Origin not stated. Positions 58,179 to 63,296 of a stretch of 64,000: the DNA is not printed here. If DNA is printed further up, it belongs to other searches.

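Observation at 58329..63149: Giant fusion protein: Ser/Thr kinase + P-loop NTPase + TPR + GAF + sigma-54 activator + HTH in one 1606-aa polypeptide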

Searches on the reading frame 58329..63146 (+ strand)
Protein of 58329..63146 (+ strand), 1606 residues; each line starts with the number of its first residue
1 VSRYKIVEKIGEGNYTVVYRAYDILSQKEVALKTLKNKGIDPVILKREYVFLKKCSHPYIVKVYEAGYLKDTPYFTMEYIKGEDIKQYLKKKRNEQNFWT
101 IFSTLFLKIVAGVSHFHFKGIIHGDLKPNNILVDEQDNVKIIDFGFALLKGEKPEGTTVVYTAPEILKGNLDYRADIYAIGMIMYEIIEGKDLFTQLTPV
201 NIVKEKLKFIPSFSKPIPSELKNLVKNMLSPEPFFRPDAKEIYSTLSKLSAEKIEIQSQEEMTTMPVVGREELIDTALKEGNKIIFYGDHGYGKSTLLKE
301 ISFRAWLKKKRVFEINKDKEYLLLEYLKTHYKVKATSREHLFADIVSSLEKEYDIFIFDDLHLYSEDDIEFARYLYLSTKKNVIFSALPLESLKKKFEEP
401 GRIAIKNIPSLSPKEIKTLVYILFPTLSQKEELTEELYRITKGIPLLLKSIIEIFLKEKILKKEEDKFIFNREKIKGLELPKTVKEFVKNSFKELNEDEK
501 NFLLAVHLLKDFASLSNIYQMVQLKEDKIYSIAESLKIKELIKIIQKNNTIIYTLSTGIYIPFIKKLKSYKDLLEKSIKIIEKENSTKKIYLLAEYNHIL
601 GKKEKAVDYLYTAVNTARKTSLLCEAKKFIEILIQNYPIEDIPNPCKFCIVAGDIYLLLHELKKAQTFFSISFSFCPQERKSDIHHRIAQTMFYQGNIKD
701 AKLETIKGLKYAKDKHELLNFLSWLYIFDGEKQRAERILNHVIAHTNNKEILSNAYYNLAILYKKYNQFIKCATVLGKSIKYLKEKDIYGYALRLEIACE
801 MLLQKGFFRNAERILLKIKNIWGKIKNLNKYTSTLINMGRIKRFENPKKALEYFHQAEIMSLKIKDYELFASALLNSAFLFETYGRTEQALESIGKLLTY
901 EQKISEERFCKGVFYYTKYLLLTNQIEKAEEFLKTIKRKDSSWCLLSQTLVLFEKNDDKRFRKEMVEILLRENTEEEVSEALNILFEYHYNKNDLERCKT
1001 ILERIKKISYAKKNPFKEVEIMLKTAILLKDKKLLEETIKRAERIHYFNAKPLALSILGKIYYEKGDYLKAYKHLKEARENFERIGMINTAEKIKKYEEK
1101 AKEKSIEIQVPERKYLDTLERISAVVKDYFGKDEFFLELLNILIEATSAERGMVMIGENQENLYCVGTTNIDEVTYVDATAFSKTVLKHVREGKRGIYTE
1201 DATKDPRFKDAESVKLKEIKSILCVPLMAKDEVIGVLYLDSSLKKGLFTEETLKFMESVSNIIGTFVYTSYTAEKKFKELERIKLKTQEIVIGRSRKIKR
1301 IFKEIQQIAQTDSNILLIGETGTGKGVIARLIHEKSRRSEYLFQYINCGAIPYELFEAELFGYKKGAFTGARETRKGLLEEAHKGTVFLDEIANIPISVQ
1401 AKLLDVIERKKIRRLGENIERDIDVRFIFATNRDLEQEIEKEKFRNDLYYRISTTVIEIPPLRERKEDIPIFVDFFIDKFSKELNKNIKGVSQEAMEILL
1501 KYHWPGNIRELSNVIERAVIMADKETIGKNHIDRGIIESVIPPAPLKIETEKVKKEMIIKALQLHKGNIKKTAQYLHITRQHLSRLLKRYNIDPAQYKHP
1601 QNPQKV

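Call 5: search_protein_families(library=pfam, proteins=[window:58329-63146:+], max_evalue=0.1)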
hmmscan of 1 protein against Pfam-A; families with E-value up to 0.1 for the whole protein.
window:58329-63146:+ (1606 aa): 47 families (the best 25 are shown)
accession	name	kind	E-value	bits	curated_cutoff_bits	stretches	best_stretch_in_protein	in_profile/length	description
PF00158.32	Sigma54_activat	-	2e-66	223.3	20.2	1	1291-1457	1-167/168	Sigma-54 interaction domain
PF00069.31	Pkinase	-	1.4e-48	166.1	31.7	1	4-243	1-258/263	Protein kinase domain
PF07714.23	PK_Tyr_Ser-Thr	-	6.3e-33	114.6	23.1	1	5-246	2-258/258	Protein tyrosine and serine/threonine kinase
PF25601.1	AAA_lid_14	-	7.8e-28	96.6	27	1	1463-1537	1-75/87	AAA+ ATPase lid domain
PF14532.12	Sigma54_activ_2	-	2e-27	96.5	25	1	1292-1462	1-138/138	Sigma-54 interaction domain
PF13424.12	TPR_12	-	6.7e-12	45.9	30.1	1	1054-1086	5-37/77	Tetratricopeptide repeat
PF01590.32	GAF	-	1.2e-11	45.7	22.4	1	1134-1264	4-130/133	GAF domain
PF13185.12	GAF_2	-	2.6e-10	41.1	28.6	1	1133-1265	5-133/136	GAF domain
PF07728.20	AAA_5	-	1e-09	38.9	22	1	1314-1434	1-124/139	AAA domain (dynein-related subfamily)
PF13191.12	AAA_16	-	3.1e-09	38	32.6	1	1291-1354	2-71/167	AAA ATPase domain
PF00004.35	AAA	-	1e-08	36.2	21.2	1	1315-1439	1-114/131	ATPase family associated with various cellular activities (AAA)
PF13401.12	AAA_22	-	1.1e-08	35.9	27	2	284-386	8-121/130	AAA domain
PF13492.12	GAF_3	-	1.8e-08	35.3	27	1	1138-1266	8-126/129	GAF domain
PF12330.14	Haspin_kinase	-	8.7e-08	32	25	1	81-180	192-286/364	Haspin like kinase domain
PF02954.25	HTH_8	-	8.9e-08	32.2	22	1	1552-1590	4-42/42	Bacterial regulatory protein, Fis family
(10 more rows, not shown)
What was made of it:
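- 59136..60008 (+): STAND-type nucleotide-binding oligomerisation module (residues about 270-560). Walker A is G288-T296, Walker B is D359-D360, and there is a GxP-like 'TKGIPLL' motif. A helical domain and winged-helix hairpins follow. AAA_22 hit (call 5).
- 61728..62120 (+): GAF domain (residues 1134-1264). Pfam GAF E 1.2e-11 and GAF_2 E 2.6e-10, both above cut-off (call 5).
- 62982..63098 (+): Fis-type HTH_8 DNA-binding domain (residues 1552-1590). Pfam HTH_8 E 8.9e-8, 32.2 bits against a cut-off of 22 (call 5).
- On Bacterial enhancer-binding protein (sigma-54 activator, Pfam Sigma54_activat): PF00158 E 2e-66, profile positions 1-167 of 168 (call 5). HTH_8 scores 32.2 bits against a cut-off of 22 (call 5).
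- On STAND NTPase, MalT/AAA_16 clade: The Pfam hit on this stretch is AAA_22, 35.9 bits against a cut-off of 27 (call 5).
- Checked: Pfam domain hits (call 5):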

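Call 6: search_protein_families(library=ncbifam, proteins=[window:58329-63146:+], max_evalue=0.01)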
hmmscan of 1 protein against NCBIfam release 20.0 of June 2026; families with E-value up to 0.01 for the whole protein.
window:58329-63146:+ (1606 aa): 51 families (the best 25 are shown)
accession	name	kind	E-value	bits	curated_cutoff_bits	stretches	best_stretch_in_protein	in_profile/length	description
TIGR01817.1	nifA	equivalog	4.5e-107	359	528.85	1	1116-1533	4-439/534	nif-specific transcriptional activator NifA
NF041552.1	TF_PrdR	equivalog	4e-100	335.8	795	1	1084-1591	79-577/577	sigma-54 dependent transcriptional regulator PrdR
TIGR02915.1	PEP_resp_reg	equivalog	2.3e-96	323.4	502.6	1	1267-1592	116-444/445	PEP-CTERM-box response regulator transcription factor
NF003451.0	PRK05022.1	equivalog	4.5e-95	319.3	476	1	1218-1592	111-510/512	nitric oxide reductase transcriptional regulator NorR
NF038308.1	RNA_repair_RtcR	equivalog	2.6e-89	300.5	650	1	1271-1540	161-440/530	RNA repair transcriptional activator RtcR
NF008469.0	PRK11361.1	equivalog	2.6e-85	286.9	714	1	1290-1596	144-460/461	acetoacetate metabolism transcriptional regulator AtoC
NF011958.0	PRK15429.1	equivalog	4.3e-79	266.9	830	1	1218-1593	296-687/692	formate hydrogenlyase transcriptional activator FlhA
TIGR02974.1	phageshock_pspF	equivalog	1.3e-77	261.3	443.55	1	1291-1527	1-238/336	phage shock protein operon transcriptional activator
NF011695.0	PRK15115.1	equivalog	1.6e-77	261.1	763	1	1288-1598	134-444/445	two-component system response regulator GlrR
NF007689.0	PRK10365.1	equivalog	6.5e-76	255.9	760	1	1287-1584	137-436/441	sigma-54-dependent response regulator transcription factor ZraR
NF011953.0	PRK15424.1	equivalog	1e-75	255.4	703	1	1278-1589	209-533/538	propionate catabolism operon regulatory protein PrpR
NF041906.1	V4R_TF_MobR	exception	1.1e-75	255.2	999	1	1292-1589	235-543/544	phenol degradation transcriptional regulator MobR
NF049963.1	RespRegFlgRCampy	domain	1.9e-75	254.3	750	1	1274-1592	121-429/429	fla regulon two-component system response regulator FlgR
TIGR01818.1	ntrC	equivalog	3.1e-75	253.7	558.6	1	1276-1536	121-381/463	nitrogen regulation protein NR(I)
NF050807.1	TransRegFlbDCaul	equivalog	2e-74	251.1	750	1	1289-1532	118-361/454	sigma-54-dependent transcriptional regulator FlbD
NF008622.0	PRK11608.1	equivalog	9.2e-67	225.4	529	1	1287-1593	4-326/329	phage shock protein operon transcriptional activator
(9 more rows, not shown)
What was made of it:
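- On NifA (TIGR01817 equivalog): 359 bits against a cut-off of 528.85 (call 6).
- On Anti-phage defence STAND or kinase systems (PADLOC; MADS6): MADS6 scores 152 bits against a cut-off of 460 (call 6).
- Closest known: NifA / NorR / FhlA-type GAF-containing bacterial enhancer-binding proteins. Same: The best NCBIfam hit is TIGR01817 nifA (call 6).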

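Call 7: find_homologous_proteins(query=window:58329-63146:+, max_evalue=1e-10)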
Query window:58329-63146:+ (1606 aa): 259 proteins with E <= 1e-10 among 8000 candidates; the best 120 are listed.
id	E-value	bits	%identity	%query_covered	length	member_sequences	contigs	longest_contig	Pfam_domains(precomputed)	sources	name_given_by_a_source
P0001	0.0e+0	3519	100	100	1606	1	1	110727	PF20030.6,PF13185.13,PF00493.30,PF00004.36,PF13401.13,PF05673.20,PF07728.21,PF13191.13,PF07714.24,PF00069.32,PF25601.2,PF12330.15,PF13424.13,PF14531.13,PF01636.30,PF13492.13,PF14532.13,PF00158.33,PF01590.33,PF02954.26,PF03109.23,PF00005.34,PF12775.14,PF01078.28,PF20720.4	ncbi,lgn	-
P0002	8.5e-114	400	34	32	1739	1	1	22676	PF13185.13,PF13176.13,PF13492.13,PF13428.13,PF14532.13,PF07728.21,PF13191.13,PF13374.13,PF07714.24,PF00069.32,PF00158.33,PF07724.21,PF17874.8,PF25601.2,PF01590.33,PF00515.35,PF13424.13,PF14938.13,PF13432.13,PF13181.13,PF07719.24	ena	-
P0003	1.6e-100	356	33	29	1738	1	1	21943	PF13185.13,PF00004.36,PF14532.13,PF07728.21,PF13191.13,PF07714.24,PF00069.32,PF00158.33,PF25601.2,PF01590.33,PF02954.26,PF13424.13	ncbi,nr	ncbi:MAG: sigma 54-interacting transcriptional regulator [Candidatus Hatepunaea meridiana]|nr:sigma 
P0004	1.0e-94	336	32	29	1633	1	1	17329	PF13185.13,PF13492.13,PF00004.36,PF14532.13,PF07728.21,PF13191.13,PF14559.13,PF07714.24,PF00069.32,PF00158.33,PF17874.8,PF25601.2,PF01590.33,PF00515.35,PF13424.13,PF13181.13,PF07719.24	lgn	-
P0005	2.8e-91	325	35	24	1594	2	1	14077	PF07714.24,PF00069.32,PF13185.13,PF00158.33,PF25601.2,PF01590.33,PF13424.13,PF13545.13,PF14532.13,PF07728.21,PF13191.13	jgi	-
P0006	1.6e-89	319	31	29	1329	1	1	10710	PF13185.13,PF13492.13,PF14532.13,PF17667.8,PF13374.13,PF07714.24,PF00069.32,PF00158.33,PF17874.8,PF25601.2,PF01590.33,PF02954.26,PF13424.13,PF07719.24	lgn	-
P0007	2.1e-88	316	38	26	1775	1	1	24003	PF13185.13,PF13492.13,PF13401.13,PF14532.13,PF07728.21,PF13191.13,PF07714.24,PF00069.32,PF00158.33,PF25601.2,PF01590.33,PF13424.13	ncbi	-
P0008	1.2e-87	313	31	33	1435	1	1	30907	PF13185.13,PF14532.13,PF17667.8,PF07714.24,PF00069.32,PF25201.1,PF00158.33,PF17874.8,PF25601.2,PF01590.33,PF02954.26,PF00515.35,PF13424.13,PF07719.24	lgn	-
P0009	2.5e-81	292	34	29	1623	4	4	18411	PF13185.13,PF13492.13,PF14532.13,PF07714.24,PF00069.32,PF00158.33,PF25601.2,PF01590.33,PF02954.26,PF00515.35,PF13424.13,PF07719.24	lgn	-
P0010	4.0e-65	238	37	23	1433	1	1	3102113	PF13176.13,PF13428.13,PF14532.13,PF07728.21,PF13374.13,PF00158.33,PF17874.8,PF25601.2,PF02954.26,PF00515.35,PF18024.8,PF13424.13,PF13432.13,PF13181.13,PF07719.24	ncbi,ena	-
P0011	1.4e-64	237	37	23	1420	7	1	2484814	PF13176.13,PF00004.36,PF13401.13,PF13428.13,PF14532.13,PF07728.21,PF13191.13,PF13374.13,PF00158.33,PF17874.8,PF25601.2,PF02954.26,PF00515.35,PF13424.13,PF13432.13,PF13181.13,PF07719.24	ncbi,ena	-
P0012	1.0e-56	211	47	14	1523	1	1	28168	PF08447.19,PF13426.14,PF13188.14,PF00158.33,PF25601.2,PF08448.17,PF00004.36,PF00989.32,PF14532.13,PF07728.21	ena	-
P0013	7.6e-52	194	28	16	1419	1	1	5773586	PF06293.21,PF07714.24,PF00069.32,PF14531.13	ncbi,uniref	ncbi:hypothetical protein M9Y10_004028 [Tritrichomonas musculus]|uniref:Protein kinase domain-contai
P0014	1.7e-49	187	41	14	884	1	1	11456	PF00158.33,PF25601.2,PF02954.26,PF02518.32,PF00512.32,PF14532.13,PF07728.21,PF00072.31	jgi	jgi:two-component system response regulator AtoC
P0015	8.2e-48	181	32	14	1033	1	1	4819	PF13176.13,PF24762.2,PF00637.27,PF06293.21,PF07714.24,PF00069.32,PF03109.23,PF13424.13,PF14531.13,PF14938.13,PF13432.13,PF07719.24,PF01636.30,PF13174.13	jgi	jgi:serine/threonine-protein kinase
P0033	3.0e-23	100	34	15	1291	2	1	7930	PF14559.13,PF07714.24,PF00069.32,PF13414.13,PF00515.35,PF03109.23,PF01163.29,PF07719.24,PF01636.30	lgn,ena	-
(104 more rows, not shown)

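Call 10: list_cluster_members(proteins=[P0001, P0002, P0003, P0004, P0005, P0007, P0009, P0010, P0011])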
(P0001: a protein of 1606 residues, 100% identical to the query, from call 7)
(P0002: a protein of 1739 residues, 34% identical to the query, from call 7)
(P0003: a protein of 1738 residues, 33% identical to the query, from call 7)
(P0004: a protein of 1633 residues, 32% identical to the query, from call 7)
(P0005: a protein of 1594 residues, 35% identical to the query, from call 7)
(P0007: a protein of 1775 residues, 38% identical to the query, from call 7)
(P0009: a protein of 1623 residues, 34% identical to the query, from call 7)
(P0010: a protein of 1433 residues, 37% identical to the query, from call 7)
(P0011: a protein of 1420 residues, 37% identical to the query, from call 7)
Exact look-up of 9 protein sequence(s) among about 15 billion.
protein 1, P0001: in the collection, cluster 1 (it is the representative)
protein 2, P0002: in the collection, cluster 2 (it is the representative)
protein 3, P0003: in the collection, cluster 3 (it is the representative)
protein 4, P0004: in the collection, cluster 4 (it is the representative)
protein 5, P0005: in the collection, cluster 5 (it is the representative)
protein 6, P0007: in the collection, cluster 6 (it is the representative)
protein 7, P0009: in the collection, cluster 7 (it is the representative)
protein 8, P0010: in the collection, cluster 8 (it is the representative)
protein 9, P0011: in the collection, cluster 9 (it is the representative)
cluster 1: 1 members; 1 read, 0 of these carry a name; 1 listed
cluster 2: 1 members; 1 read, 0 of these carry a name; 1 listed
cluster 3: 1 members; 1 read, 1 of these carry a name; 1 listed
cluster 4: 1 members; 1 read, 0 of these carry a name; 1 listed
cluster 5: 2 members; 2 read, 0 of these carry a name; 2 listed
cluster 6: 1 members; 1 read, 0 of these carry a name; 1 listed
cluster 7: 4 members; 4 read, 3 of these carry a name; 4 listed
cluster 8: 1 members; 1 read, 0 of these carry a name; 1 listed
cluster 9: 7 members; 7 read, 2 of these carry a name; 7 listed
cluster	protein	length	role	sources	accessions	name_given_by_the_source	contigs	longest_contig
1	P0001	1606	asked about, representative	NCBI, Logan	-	-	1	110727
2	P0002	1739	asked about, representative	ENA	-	-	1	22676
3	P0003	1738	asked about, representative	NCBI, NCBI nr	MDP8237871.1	MAG: sigma 54-interacting transcriptional regulator [Candidatus Hatepunaea meridiana] | sigma 54-interacting transcriptional regulator [Candidatus Hatepunaea meridiana]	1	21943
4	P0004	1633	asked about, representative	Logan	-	-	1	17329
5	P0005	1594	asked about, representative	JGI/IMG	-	-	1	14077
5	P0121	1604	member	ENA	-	-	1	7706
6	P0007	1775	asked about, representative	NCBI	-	-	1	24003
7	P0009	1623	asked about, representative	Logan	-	-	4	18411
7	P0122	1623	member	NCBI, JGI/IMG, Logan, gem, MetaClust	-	\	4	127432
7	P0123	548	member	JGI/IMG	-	Nif-specific regulatory protein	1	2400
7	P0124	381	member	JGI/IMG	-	Nif-specific regulatory protein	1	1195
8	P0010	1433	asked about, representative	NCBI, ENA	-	-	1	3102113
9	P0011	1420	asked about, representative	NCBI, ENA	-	-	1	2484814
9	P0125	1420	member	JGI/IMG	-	transcriptional regulator with PAS, ATPase and Fis domain/Tfp pilus assembly protein ...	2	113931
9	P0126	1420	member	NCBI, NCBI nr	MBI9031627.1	sigma 54-interacting transcriptional regulator [bacterium]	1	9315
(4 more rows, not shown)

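Call 13: find_encoding_contigs(protein=P0001, flank=10000, max_places=3)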
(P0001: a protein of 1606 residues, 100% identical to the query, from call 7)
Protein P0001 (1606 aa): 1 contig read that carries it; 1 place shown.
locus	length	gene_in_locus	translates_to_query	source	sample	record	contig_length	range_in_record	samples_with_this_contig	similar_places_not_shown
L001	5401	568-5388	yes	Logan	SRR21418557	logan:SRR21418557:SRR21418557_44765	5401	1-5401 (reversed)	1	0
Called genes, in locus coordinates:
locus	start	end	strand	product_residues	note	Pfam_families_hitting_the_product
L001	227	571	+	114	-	-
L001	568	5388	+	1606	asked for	PF00069:Pkinase, PF07714:PK_Tyr_Ser-Thr, PF12330:Haspin_kinase, PF01590:GAF, PF13185:GAF_2, PF00158:Sigma54_activat, PF14532:Sigma54_activ_2, PF25601:AAA_lid_14, +17 more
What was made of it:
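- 58329..63149 (+): Gene for the 1606-aa kinase-STAND-TPR-GAF-EBP-HTH regulator. It has a GTG start that overlaps the stop codon of the upstream 114-aa ORF by 4 nt. The identical protein P0001 occurs on an NCBI contig of 110.7 kb and on Logan contig L001 (calls 7, 13).
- The same 1606-aa ORF appears on a separate Logan contig (call 13).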
